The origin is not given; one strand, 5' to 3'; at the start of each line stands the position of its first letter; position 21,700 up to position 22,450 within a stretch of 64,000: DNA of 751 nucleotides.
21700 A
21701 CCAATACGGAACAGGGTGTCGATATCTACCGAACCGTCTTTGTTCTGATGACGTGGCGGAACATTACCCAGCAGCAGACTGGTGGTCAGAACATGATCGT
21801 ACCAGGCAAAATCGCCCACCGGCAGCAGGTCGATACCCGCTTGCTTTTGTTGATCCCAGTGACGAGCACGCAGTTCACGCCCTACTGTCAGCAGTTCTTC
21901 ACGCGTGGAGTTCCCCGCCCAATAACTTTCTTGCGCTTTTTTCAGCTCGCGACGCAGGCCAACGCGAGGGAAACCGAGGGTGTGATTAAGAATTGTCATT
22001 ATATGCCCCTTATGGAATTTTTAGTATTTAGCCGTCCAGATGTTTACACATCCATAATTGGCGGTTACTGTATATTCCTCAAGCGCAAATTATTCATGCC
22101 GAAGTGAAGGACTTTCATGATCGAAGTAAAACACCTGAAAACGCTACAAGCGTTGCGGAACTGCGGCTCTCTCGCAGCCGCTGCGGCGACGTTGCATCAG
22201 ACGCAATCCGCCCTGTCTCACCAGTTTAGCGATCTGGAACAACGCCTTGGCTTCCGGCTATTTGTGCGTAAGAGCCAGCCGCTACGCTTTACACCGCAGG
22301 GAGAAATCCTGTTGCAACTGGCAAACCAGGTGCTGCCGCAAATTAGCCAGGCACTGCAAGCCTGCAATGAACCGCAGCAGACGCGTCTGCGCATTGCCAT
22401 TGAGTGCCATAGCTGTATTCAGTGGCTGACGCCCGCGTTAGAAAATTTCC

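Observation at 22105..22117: Perfect TGAA-N5-TTCA palindrome overlapping the metR ribosome-binding site and start codon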

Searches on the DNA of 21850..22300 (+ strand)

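Call 4: search_dna_similar(query=window:21850-22300:+, collection=ecoli_genomes, mode=near, max_rows=20, rows=spread)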
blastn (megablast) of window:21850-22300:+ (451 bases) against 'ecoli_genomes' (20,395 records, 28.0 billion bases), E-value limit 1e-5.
Records with a match: 5426; places in all: 5430; records where one place covers at least 80% of the query: 5426.
Genomes with a match: 5426 of 5426; with a place that covers at least 80% of the query: 5426. Places per genome that has any: lowest 1, median 1, highest 2. On chromosomes: 5429 places; on plasmids: 1.
Best place of each record, by identity: >=99% 1547; 95-99% 3879.
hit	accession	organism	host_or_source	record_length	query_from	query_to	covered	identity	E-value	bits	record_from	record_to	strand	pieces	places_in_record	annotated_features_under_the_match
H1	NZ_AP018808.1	Escherichia coli strain E2865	Bos taurus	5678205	1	451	100%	100.0%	0e+0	833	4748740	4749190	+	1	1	metR: HTH-type transcriptional regulator MetR | metE: 5-methyltetrahydropteroyltriglutamate--homocysteine ...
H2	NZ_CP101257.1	Escherichia coli strain EC21Z-078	Homo sapiens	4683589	1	451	100%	100.0%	0e+0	833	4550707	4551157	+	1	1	metR: HTH-type transcriptional regulator MetR | metE: 5-methyltetrahydropteroyltriglutamate--homocysteine ...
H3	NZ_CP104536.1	Escherichia coli strain E3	Poultry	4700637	1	451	100%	100.0%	0e+0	833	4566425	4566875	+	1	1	metR: HTH-type transcriptional regulator MetR | metE: 5-methyltetrahydropteroyltriglutamate--homocysteine ...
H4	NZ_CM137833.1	Escherichia coli strain ZH48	pig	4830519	1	451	100%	100.0%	0e+0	833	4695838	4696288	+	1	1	metR: HTH-type transcriptional regulator MetR | metE: 5-methyltetrahydropteroyltriglutamate--homocysteine ...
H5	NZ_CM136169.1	Escherichia coli strain PRO_A-1412-6M-A_ESBL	Homo sapiens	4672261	1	451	100%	100.0%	0e+0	833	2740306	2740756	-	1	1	metR: HTH-type transcriptional regulator MetR | metE: 5-methyltetrahydropteroyltriglutamate--homocysteine ...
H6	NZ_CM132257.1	Escherichia coli strain 22AR0118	Homo sapiens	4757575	1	451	100%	99.8%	0e+0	828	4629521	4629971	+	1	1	metR: HTH-type transcriptional regulator MetR | metE: 5-methyltetrahydropteroyltriglutamate--homocysteine ...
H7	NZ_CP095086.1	Escherichia coli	Homo sapiens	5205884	1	451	100%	98.9%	0e+0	806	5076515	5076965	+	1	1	metR: HTH-type transcriptional regulator MetR | metE: 5-methyltetrahydropteroyltriglutamate--homocysteine ...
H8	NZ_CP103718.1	Escherichia coli strain 1579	Homo sapiens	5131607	1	451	100%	98.4%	0e+0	795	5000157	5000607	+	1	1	metR: HTH-type transcriptional regulator MetR | metE: 5-methyltetrahydropteroyltriglutamate--homocysteine ...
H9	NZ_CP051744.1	Escherichia coli strain SCU-484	Homo sapiens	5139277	1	451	100%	98.2%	0e+0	789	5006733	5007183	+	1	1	metR: HTH-type transcriptional regulator MetR | metE: 5-methyltetrahydropteroyltriglutamate--homocysteine ...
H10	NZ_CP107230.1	Escherichia coli strain REF2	human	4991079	1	451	100%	98.2%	0e+0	789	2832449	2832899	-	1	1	metR: HTH-type transcriptional regulator MetR | metE: 5-methyltetrahydropteroyltriglutamate--homocysteine ...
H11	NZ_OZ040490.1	Escherichia coli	-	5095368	1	451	100%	98.2%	0e+0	789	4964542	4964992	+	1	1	metR: HTH-type transcriptional regulator MetR | metE: 5-methyltetrahydropteroyltriglutamate--homocysteine ...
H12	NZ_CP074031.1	Escherichia coli strain PK12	Pig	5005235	1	451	100%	98.0%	0e+0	784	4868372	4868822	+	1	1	metR: HTH-type transcriptional regulator MetR | metE: 5-methyltetrahydropteroyltriglutamate--homocysteine ...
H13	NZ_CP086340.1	Escherichia coli strain ESY003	Homo sapiens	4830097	1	451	94%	98.4%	1e-138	747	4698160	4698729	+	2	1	metR: HTH-type transcriptional regulator MetR | metE: 5-methyltetrahydropteroyltriglutamate--homocysteine ...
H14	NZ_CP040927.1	Escherichia coli strain YY76-1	cow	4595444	1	451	94%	98.4%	1e-138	747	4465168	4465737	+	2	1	metR: HTH-type transcriptional regulator MetR | metE: 5-methyltetrahydropteroyltriglutamate--homocysteine ...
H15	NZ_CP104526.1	Escherichia coli strain E8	Poultry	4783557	1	451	94%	98.4%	1e-138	747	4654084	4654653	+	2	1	metR: HTH-type transcriptional regulator MetR | metE: 5-methyltetrahydropteroyltriglutamate--homocysteine ...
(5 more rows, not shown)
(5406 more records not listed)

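Call 5: get_annotated_region(hit=H13, flank=200)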
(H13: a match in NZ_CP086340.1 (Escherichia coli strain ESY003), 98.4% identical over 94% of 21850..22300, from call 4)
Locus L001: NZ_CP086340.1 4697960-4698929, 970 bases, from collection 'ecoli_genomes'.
description: Escherichia coli strain ESY003 chromosome, complete genome
organism: Escherichia coli strain ESY003 (NCBI taxid 562)
replicon: chromosome; assembly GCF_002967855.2
host: Homo sapiens; source: sputum; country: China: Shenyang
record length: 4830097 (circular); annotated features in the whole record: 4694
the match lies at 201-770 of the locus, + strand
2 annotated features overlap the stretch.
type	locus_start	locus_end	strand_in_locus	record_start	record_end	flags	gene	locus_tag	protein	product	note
CDS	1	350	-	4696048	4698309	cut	metE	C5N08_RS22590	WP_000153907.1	5-methyltetrahydropteroyltriglutamate--homocysteine S-methyltransferase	-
CDS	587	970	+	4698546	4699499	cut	metR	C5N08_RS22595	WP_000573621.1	HTH-type transcriptional regulator MetR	-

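Call 52: get_annotated_region(hit=H1, flank=3000)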
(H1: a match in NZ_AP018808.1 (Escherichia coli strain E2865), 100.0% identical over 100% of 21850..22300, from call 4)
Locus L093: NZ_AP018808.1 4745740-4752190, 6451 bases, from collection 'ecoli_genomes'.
description: Escherichia coli strain E2865 chromosome, complete genome
organism: Escherichia coli strain E2865 (NCBI taxid 562)
replicon: chromosome; assembly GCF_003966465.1
host: Bos taurus; source: -; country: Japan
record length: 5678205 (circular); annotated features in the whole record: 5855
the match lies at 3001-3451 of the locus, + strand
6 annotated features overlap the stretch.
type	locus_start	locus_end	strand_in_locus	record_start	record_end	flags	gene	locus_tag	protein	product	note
CDS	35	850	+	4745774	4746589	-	ysgA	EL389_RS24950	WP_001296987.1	dienelactone hydrolase family protein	-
CDS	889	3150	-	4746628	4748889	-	metE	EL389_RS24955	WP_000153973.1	5-methyltetrahydropteroyltriglutamate--homocysteine S-methyltransferase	-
CDS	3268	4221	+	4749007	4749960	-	metR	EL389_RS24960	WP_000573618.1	HTH-type transcriptional regulator MetR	-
CDS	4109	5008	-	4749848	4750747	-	bioP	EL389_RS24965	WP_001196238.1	biotin transporter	-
CDS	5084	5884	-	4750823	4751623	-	yigL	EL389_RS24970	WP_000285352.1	sugar/pyridoxal phosphate phosphatase YigL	-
CDS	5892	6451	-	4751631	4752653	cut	pldB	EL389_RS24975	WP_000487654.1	lysophospholipase L2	-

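Call 60: search_dna_similar(query=window:22060-22140:+, collection=ecoli_genomes, mode=near, max_rows=8, rows=spread)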
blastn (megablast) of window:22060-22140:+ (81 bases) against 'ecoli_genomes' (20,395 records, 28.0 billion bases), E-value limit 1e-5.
Records with a match: 5426; places in all: 5430; records where one place covers at least 80% of the query: 5426.
Genomes with a match: 5426 of 5426; with a place that covers at least 80% of the query: 5426. Places per genome that has any: lowest 1, median 1, highest 2. On chromosomes: 5429 places; on plasmids: 1.
Best place of each record, by identity: >=99% 5126; 95-99% 300.
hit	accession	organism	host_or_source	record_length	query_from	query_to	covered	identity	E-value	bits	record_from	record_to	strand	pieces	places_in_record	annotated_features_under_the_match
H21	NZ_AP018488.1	Escherichia coli O157:H7 strain PV15-279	Homo sapiens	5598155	1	81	100%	100.0%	6e-34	150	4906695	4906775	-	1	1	metR: HTH-type transcriptional regulator MetR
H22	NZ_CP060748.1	Escherichia coli strain EC96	Homo sapiens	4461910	1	81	100%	100.0%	6e-34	150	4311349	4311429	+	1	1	metR: HTH-type transcriptional regulator MetR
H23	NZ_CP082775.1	Escherichia coli O25:H4 strain CU568-3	Homo sapiens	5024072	1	81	100%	100.0%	6e-34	150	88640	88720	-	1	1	metR: HTH-type transcriptional regulator MetR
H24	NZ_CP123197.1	Escherichia coli strain C-SRM-3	wastewater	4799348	1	81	100%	100.0%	6e-34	150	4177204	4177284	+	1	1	metR: HTH-type transcriptional regulator MetR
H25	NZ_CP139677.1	Escherichia coli strain TP6-1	Homo sapiens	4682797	1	81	100%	100.0%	6e-34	150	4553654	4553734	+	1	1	metR: HTH-type transcriptional regulator MetR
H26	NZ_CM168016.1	Escherichia coli strain PEC199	Sus scrofa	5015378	1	81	100%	100.0%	6e-34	150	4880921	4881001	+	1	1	metR: HTH-type transcriptional regulator MetR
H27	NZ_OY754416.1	Escherichia coli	-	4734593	1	81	100%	100.0%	6e-34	150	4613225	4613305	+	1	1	metR: HTH-type transcriptional regulator MetR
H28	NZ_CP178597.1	Escherichia coli strain ZF8-1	chicken feces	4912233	5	81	95%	100.0%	1e-31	143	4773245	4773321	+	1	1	metR: HTH-type transcriptional regulator MetR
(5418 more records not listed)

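Call 61: search_dna_similar(query=window:21975-22040:+, collection=ecoli_genomes, mode=near, max_rows=8, rows=spread)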
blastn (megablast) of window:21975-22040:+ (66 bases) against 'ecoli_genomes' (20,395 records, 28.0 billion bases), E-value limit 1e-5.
Records with a match: 3325; places in all: 3328; records where one place covers at least 80% of the query: 3325.
Genomes with a match: 3325 of 5426; with a place that covers at least 80% of the query: 3325. Places per genome that has any: lowest 1, median 1, highest 2. On chromosomes: 3327 places; on plasmids: 1.
Best place of each record, by identity: >=99% 3082; 95-99% 75; 90-95% 168.
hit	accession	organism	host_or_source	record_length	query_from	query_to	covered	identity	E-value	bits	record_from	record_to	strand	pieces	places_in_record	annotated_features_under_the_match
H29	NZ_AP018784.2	Escherichia coli strain SK1144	-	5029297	1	66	100%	100.0%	1e-25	122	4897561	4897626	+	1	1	metE: 5-methyltetrahydropteroyltriglutamate--homocysteine ...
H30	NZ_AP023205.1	Escherichia coli strain TUM18781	Homo sapiens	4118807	1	66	100%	100.0%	1e-25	122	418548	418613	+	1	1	metE: 5-methyltetrahydropteroyltriglutamate--homocysteine ...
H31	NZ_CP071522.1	Escherichia coli strain UPEC129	Homo sapiens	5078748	1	66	100%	100.0%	1e-25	122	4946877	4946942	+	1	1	metE: 5-methyltetrahydropteroyltriglutamate--homocysteine ...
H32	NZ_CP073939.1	Escherichia coli strain MB53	Poultry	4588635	1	66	100%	100.0%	1e-25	122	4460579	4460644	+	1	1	metE: 5-methyltetrahydropteroyltriglutamate--homocysteine ...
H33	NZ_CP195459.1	Escherichia coli strain 22AR0747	Homo sapiens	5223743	1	66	100%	100.0%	1e-25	122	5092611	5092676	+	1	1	metE: 5-methyltetrahydropteroyltriglutamate--homocysteine ...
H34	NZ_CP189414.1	Escherichia coli strain N1454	Homo sapiens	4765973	1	66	100%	100.0%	1e-25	122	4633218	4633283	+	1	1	metE: 5-methyltetrahydropteroyltriglutamate--homocysteine ...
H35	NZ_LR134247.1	Escherichia coli strain NCTC9040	missing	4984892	1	66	100%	100.0%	1e-25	122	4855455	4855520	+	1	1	metE: 5-methyltetrahydropteroyltriglutamate--homocysteine ...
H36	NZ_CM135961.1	Escherichia coli strain YZ3E2001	Chicken feces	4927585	1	66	100%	91.5%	8e-17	94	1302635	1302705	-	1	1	metE: 5-methyltetrahydropteroyltriglutamate--homocysteine ...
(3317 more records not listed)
